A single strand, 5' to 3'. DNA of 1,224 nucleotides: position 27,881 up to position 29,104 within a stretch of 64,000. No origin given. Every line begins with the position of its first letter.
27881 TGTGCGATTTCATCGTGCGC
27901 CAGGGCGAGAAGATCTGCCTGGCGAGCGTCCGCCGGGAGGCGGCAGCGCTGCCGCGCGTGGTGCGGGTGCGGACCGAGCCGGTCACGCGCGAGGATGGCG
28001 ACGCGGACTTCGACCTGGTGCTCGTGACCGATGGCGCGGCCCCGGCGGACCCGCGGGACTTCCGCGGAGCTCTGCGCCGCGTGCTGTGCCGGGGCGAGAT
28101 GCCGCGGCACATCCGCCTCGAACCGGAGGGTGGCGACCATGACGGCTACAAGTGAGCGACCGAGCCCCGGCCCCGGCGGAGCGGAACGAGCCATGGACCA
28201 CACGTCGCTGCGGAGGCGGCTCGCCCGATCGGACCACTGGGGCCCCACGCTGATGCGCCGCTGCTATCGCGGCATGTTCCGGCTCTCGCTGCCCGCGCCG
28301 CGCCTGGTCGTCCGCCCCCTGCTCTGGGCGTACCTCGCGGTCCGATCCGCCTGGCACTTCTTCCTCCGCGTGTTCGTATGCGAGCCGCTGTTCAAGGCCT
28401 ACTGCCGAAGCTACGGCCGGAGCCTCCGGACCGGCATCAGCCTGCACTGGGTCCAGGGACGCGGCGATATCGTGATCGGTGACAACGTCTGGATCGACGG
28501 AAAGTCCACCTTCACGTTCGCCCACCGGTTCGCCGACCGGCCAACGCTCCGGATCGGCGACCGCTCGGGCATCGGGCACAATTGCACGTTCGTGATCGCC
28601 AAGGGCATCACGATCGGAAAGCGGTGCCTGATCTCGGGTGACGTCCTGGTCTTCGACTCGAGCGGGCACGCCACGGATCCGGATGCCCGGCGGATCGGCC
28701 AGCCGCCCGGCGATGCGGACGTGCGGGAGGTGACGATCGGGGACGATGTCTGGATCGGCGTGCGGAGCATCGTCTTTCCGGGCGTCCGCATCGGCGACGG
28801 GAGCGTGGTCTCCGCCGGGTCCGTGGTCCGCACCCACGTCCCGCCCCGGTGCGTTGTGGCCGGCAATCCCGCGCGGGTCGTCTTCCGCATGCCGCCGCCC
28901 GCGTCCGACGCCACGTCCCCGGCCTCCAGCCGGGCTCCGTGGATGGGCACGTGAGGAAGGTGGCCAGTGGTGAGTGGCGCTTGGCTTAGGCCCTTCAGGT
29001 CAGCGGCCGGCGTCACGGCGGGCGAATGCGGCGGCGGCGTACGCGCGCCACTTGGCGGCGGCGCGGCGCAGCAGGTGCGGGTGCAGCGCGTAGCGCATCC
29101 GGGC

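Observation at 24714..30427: Cryptic acyl/lipid-type biosynthetic cluster: ACP - KS - KS-associated ORF - acyl-AMP ligase - hexapeptide acyltransferase, convergent with a B12-radical SAM enzyme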

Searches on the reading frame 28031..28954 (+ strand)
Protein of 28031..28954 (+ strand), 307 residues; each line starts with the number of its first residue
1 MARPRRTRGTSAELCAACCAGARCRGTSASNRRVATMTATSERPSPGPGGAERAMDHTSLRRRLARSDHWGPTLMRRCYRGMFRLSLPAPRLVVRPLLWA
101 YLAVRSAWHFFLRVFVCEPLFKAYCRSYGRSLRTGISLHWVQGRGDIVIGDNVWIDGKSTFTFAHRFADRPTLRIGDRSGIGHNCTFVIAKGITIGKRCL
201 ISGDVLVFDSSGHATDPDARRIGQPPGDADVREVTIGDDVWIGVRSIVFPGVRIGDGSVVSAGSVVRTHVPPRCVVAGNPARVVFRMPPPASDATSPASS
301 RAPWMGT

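Call 3: search_protein_families(library=pfam, proteins=[window:28031-28954:+], max_evalue=0.01)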
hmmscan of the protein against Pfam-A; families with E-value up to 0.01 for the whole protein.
window:28031-28954:+ (307 aa): 3 families
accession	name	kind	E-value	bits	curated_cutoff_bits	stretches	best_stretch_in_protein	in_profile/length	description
PF14602.12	Hexapep_2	-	6.9e-14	51.7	27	2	234-266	2-32/34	Hexapeptide repeat of succinyl-transferase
PF00132.30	Hexapep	-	1.4e-11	44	27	1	234-267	2-35/36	Bacterial transferase hexapeptide (six repeats)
PF25084.1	LbH_EIF2B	-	0.0026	18.2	54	0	233-270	61-97/105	EIF2B subunit epsilon LbH domain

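Call 4: search_protein_families(library=ncbifam, proteins=[window:28031-28954:+], max_evalue=0.01)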
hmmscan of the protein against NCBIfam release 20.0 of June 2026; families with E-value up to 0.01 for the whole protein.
window:28031-28954:+ (307 aa): 42 families (the best 25 are shown)
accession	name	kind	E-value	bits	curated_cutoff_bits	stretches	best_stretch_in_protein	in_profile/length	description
NF007499.0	PRK10092.1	equivalog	5.6e-21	75.2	314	1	183-286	84-182/183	maltose O-acetyltransferase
NF007076.0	PRK09527.1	equivalog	2.6e-19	69.4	347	1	149-285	58-183/203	galactoside O-acetyltransferase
NF058585.1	HptprglPActTf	PfamEq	1.2e-18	67.3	300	1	232-286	105-159/172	heptaprenylglyceryl phosphate O-acetyltransferase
NF007797.0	PRK10502.1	subfamily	2e-18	66.7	192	1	149-284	55-176/183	WcaF family extracellular polysaccharide biosynthesis acetyltransferase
NF007240.0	PRK09677.1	equivalog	2.2e-18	66.4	243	1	169-284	62-181/192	putative lipopolysaccharide biosynthesis O-acetyl transferase WbbJ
NF000311.1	Vat_ABCDEFH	equivalog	4.8e-17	62.2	300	1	145-284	25-161/201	Vat family streptogramin A O-acetyltransferase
TIGR03308.1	phn_thr-fam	hypoth_equivalog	1.6e-16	60.8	201.65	1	232-286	107-161/204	phosphonate metabolim protein, transferase hexapeptide repeat family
NF000504.1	stregram_VatH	exception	4.6e-15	56.1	475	1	144-284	31-168/216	streptogramin A O-acetyltransferase Vat(H)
NF033468.1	stregram_VatI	exception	4.7e-15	55.9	415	1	234-284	113-163/208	streptogramin A O-acetyltransferase Vat(I)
TIGR03532.1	DapD_Ac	equivalog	7.3e-15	55.2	231.75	1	232-286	159-213/231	2,3,4,5-tetrahydropyridine-2,6-dicarboxylate N-acetyltransferase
TIGR03570.1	NeuD_NnaD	subfamily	1.1e-13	51.2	160.8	1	233-282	153-202/202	NeuD/PglB/VioB family sugar acetyltransferase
NF038307.1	EPS_acetyl_HpsU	equivalog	3e-13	49.8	305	1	148-283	53-174/178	hormogonium polysaccharide biosynthesis acetyltransferase HpsU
NF000097.1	stregram_VatC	exception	7.6e-13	48.8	425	1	145-284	33-169/212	streptogramin A O-acetyltransferase Vat(C)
NF000490.1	chloram_CatB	equivalog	1.2e-12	47.6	350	1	233-284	110-161/210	type B chloramphenicol O-acetyltransferase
NF000111.1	stregram_VatD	exception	1.5e-12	47.7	400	1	148-283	31-163/209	streptogramin A O-acetyltransferase Vat(D)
TIGR02353.1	NRPS_term_dom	equivalog_domain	2.7e-07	29.3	423.1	1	174-284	114-213/695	Pls/PosA family non-ribosomal peptide synthetase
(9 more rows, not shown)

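Call 39: search_solved_structures(query=window:28139-28954:+, max_evalue=0.00001, show_alignments=1)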
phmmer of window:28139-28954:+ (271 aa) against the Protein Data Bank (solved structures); distinct sequences matched with E-value up to 0.00001: 47.
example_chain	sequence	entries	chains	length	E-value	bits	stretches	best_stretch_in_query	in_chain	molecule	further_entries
6ag8_C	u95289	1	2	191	1.3e-17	67.2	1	140-250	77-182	Maltose O-acetyltransferase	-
1ocx_A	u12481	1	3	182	2.1e-17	66.4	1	140-250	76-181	MALTOSE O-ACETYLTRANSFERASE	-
1kqa_A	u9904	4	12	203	8.7e-17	64.4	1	112-249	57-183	GALACTOSIDE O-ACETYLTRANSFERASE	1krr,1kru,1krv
3ect_A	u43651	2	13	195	1.2e-15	60.7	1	135-256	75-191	Hexapeptide-repeat containing-acetyltransferase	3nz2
3srt_A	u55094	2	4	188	1.4e-15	60.5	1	137-250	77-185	Maltose O-acetyltransferase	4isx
2ic7_A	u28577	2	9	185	3.3e-15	59.3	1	152-248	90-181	Maltose transacetylase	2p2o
3hjj_A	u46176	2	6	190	4e-15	59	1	120-248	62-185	Maltose O-acetyltransferase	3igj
1khr_A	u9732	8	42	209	2.1e-13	53.3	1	110-248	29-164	STREPTOGRAMIN A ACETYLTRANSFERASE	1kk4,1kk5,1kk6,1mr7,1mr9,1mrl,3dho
7hzv_A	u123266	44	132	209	2.1e-13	53.3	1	110-248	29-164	Streptogramin A acetyltransferase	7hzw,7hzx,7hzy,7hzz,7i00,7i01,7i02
3jqy_B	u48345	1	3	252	3.3e-13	52.7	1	137-250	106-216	Polysialic acid O-acetyltransferase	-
3ftt_A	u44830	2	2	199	1.2e-12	50.8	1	137-251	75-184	Putative acetyltransferase SACOL2570 | Galactoside O-acetyltransferase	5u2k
3v4e_A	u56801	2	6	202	1.3e-12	50.8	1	137-251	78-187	Galactoside O-acetyltransferase | Putative acetyltransferase SACOL2570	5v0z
4egg_A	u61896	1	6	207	1.4e-12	50.7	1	137-251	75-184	Putative acetyltransferase SACOL2570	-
4dcl_A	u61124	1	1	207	1.4e-12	50.6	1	138-251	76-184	Putative acetyltransferase SACOL2570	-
3fs8_A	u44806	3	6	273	4.6e-11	45.7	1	109-250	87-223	QdtC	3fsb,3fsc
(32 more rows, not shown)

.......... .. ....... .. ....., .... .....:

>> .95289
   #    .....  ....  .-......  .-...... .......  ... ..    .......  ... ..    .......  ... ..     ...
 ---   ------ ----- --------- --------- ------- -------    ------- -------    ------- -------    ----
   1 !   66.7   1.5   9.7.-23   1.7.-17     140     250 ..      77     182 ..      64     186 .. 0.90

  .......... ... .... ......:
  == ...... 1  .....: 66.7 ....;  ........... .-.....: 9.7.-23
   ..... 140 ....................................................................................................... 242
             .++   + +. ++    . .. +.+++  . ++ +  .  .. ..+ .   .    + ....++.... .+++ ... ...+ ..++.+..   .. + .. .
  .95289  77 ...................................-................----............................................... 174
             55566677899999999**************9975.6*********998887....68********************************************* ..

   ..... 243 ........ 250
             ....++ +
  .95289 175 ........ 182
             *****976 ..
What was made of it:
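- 28139..28954 (+): LbH (hexapeptide) acyltransferase with a conserved about 90-residue N-terminal helical extension (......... motif) and a DSSGH catalytic-His motif (His177). Alternative start 28193. Proposed carrier-protein-dependent acyl transfer or release enzyme. Calls 3, 4, 39: Hexapep; below all equivalog cut-offs.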

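Call 75: search_protein_families(library=padloc, proteins=[window:28139-28954:+], max_evalue=0.001)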
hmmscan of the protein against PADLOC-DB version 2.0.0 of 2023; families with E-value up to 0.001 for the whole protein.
window:28139-28954:+ (271 aa): 0 families

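Call 76: search_protein_representatives(protein=window:28139-28954:+)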
Query: 271 residues. Proteins with E-value up to 0.001 (for the whole library): 49526; up to 1e-10: 6733; up to 1e-30: 134. The best 150 are listed.
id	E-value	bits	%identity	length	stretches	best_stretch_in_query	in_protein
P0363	1.3e-88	313.3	58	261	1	22-255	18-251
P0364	1.1e-74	267.6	50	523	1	18-257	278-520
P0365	1.2e-72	260.9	53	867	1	24-255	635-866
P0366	1.5e-71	257.3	54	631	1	27-255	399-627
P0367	5.1e-71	255.6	50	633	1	17-248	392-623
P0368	7.1e-71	255.1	53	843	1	23-246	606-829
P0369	3.1e-70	253.0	49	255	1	28-263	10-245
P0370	5.2e-70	252.3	52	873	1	22-255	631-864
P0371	3.5e-69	249.6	47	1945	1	21-254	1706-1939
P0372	1.1e-67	244.7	47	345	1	24-256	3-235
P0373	1.1e-67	244.7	51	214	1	39-247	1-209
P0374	2.1e-67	243.7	46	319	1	12-246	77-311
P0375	5.6e-67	242.3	47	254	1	21-255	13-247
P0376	1.0e-66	241.5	53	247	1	23-249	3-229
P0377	6.0e-64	232.4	58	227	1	69-258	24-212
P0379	6.3e-61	222.5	47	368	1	28-261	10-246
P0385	1.2e-55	205.1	55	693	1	16-188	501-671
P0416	4.0e-39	150.9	40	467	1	23-257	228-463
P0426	1.8e-38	148.8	38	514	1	40-251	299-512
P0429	1.2e-37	146.0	42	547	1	71-247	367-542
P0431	1.8e-37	145.5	48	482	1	85-210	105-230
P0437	2.7e-36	141.6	39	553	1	10-257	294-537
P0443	1.6e-35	139.1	34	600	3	137-251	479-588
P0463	1.2e-33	132.9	40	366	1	41-255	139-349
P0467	6.7e-33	130.5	37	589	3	136-252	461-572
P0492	5.4e-31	124.2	38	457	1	79-266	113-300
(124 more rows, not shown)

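Call 77: search_protein_families(library=pfam, proteins=[P0364, P0365, P0366, P0367, P0368, P0370, P0371, P0385, P0416, P0426], max_evalue=0.00001)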
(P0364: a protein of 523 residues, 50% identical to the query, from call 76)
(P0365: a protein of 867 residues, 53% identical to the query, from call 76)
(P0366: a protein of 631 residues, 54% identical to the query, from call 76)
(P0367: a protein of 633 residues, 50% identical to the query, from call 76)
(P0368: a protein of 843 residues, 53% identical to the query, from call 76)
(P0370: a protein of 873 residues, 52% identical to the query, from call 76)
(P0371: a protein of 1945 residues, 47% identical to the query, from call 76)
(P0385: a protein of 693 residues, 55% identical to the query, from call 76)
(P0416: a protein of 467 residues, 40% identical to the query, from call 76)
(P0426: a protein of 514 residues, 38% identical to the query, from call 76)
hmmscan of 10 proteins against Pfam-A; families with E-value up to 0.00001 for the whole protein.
P0364 (523 aa): 4 families
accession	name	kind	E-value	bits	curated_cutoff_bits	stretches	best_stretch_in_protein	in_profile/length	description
PF00550.31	PP-binding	-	1.6e-14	54.3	20.8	1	180-242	2-66/67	Phosphopantetheine attachment site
PF13193.12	AMP-binding_C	-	1.2e-13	52.2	24.5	1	74-150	1-76/76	AMP-binding enzyme C-terminal domain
PF00132.30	Hexapep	-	6.6e-09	35.5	27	1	459-491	2-34/36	Bacterial transferase hexapeptide (six repeats)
PF14602.12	Hexapep_2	-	3.2e-06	27.2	27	0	458-485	1-26/34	Hexapeptide repeat of succinyl-transferase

P0365 (867 aa): 4 families
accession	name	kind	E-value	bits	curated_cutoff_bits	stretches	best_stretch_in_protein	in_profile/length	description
PF00668.25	Condensation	-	6.5e-99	332.1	30.6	1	44-487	4-454/456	Condensation domain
PF00550.31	PP-binding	-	2.4e-13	50.6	20.8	1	530-593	2-67/67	Phosphopantetheine attachment site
PF00132.30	Hexapep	-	6.9e-13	48.1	27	1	809-841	2-34/36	Bacterial transferase hexapeptide (six repeats)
PF14602.12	Hexapep_2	-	7.2e-06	26.1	27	1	808-841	1-32/34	Hexapeptide repeat of succinyl-transferase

P0366 (631 aa): 4 families
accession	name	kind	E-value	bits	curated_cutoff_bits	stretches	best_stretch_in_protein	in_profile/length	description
PF00501.34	AMP-binding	-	1.5e-21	77.1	29.9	1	2-115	262-384/384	AMP-binding enzyme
PF00550.31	PP-binding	-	1.6e-12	47.9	20.8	1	287-348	2-65/67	Phosphopantetheine attachment site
PF00132.30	Hexapep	-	2.8e-10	39.9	27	1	570-602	2-34/36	Bacterial transferase hexapeptide (six repeats)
PF13193.12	AMP-binding_C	-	9.8e-10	39.7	24.5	1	174-257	1-76/76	AMP-binding enzyme C-terminal domain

P0367 (633 aa): 5 families
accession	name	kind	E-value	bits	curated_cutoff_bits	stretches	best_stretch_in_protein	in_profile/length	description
PF00501.34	AMP-binding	-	1.6e-22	80.3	29.9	1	12-102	287-384/384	AMP-binding enzyme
PF00550.31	PP-binding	-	4.6e-15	56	20.8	1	267-330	2-67/67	Phosphopantetheine attachment site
PF13193.12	AMP-binding_C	-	2.5e-14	54.4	24.5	1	161-236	1-76/76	AMP-binding enzyme C-terminal domain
PF00132.30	Hexapep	-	7.5e-10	38.5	27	1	573-606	2-35/36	Bacterial transferase hexapeptide (six repeats)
PF14602.12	Hexapep_2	-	1.7e-07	31.2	27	1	572-605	1-32/34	Hexapeptide repeat of succinyl-transferase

P0368 (843 aa): 4 families
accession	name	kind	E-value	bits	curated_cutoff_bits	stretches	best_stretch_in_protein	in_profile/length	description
PF00501.34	AMP-binding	-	4.5e-74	250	29.9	1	1-300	49-384/384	AMP-binding enzyme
PF00550.31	PP-binding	-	2.2e-17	63.5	20.8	1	459-523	1-67/67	Phosphopantetheine attachment site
PF13193.12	AMP-binding_C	-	1.7e-15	58.2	24.5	1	359-434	1-76/76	AMP-binding enzyme C-terminal domain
PF00132.30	Hexapep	-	1.6e-10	40.7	27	1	781-813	2-34/36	Bacterial transferase hexapeptide (six repeats)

P0370 (873 aa): 3 families
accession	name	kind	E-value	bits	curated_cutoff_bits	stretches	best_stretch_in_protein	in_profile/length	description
PF00668.25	Condensation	-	9e-85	285.5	30.6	1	25-455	6-446/456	Condensation domain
PF00550.31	PP-binding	-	5.5e-15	55.8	20.8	1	522-582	2-64/67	Phosphopantetheine attachment site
PF00132.30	Hexapep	-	3e-08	33.5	27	1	807-839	2-34/36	Bacterial transferase hexapeptide (six repeats)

P0371 (1945 aa): 5 families
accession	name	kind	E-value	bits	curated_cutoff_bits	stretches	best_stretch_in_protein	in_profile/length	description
PF00501.34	AMP-binding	-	2.7e-146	487.7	29.9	2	1085-1440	1-384/384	AMP-binding enzyme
PF00668.25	Condensation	-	1.9e-113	380.1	30.6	1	619-1064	3-455/456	Condensation domain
PF00550.31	PP-binding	-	8.2e-30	103.3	20.8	2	535-596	2-65/67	Phosphopantetheine attachment site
PF13193.12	AMP-binding_C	-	2.4e-23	83.3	24.5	2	1499-1574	1-76/76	AMP-binding enzyme C-terminal domain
PF00132.30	Hexapep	-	9.1e-07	28.8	27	1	1883-1915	2-34/36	Bacterial transferase hexapeptide (six repeats)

P0385 (693 aa): 1 family
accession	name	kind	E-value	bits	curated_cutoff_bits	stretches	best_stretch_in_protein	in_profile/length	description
PF00501.34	AMP-binding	-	5.6e-36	124.6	29.9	1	48-335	39-362/384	AMP-binding enzyme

P0416 (467 aa): 2 families
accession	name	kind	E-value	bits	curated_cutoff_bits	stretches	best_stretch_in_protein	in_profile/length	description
PF14602.12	Hexapep_2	-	1.7e-11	44.1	27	1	403-437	1-33/34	Hexapeptide repeat of succinyl-transferase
PF00132.30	Hexapep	-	4e-11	42.5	27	1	404-438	2-36/36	Bacterial transferase hexapeptide (six repeats)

P0426 (514 aa): 6 families
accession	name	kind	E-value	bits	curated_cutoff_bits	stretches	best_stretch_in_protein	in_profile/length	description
PF00535.33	Glycos_transf_2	-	2.1e-37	129.1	23.3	1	12-173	1-167/168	Glycosyl transferase family 2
PF10111.15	Glyco_tranf_2_2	-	8.2e-23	81.7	27.3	1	12-219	1-226/276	Glycosyltransferase like family 2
PF13641.12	Glyco_tranf_2_3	-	9.5e-17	62.2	27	1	11-193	3-195/230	Glycosyltransferase like family 2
PF00132.30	Hexapep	-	7.8e-14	51.1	27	1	459-492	2-35/36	Bacterial transferase hexapeptide (six repeats)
PF14602.12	Hexapep_2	-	1.6e-08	34.6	27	0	458-493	1-34/34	Hexapeptide repeat of succinyl-transferase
PF13632.12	Glyco_trans_2_3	-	2.3e-06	28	27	1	88-212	1-127/198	Glycosyl transferase family group 2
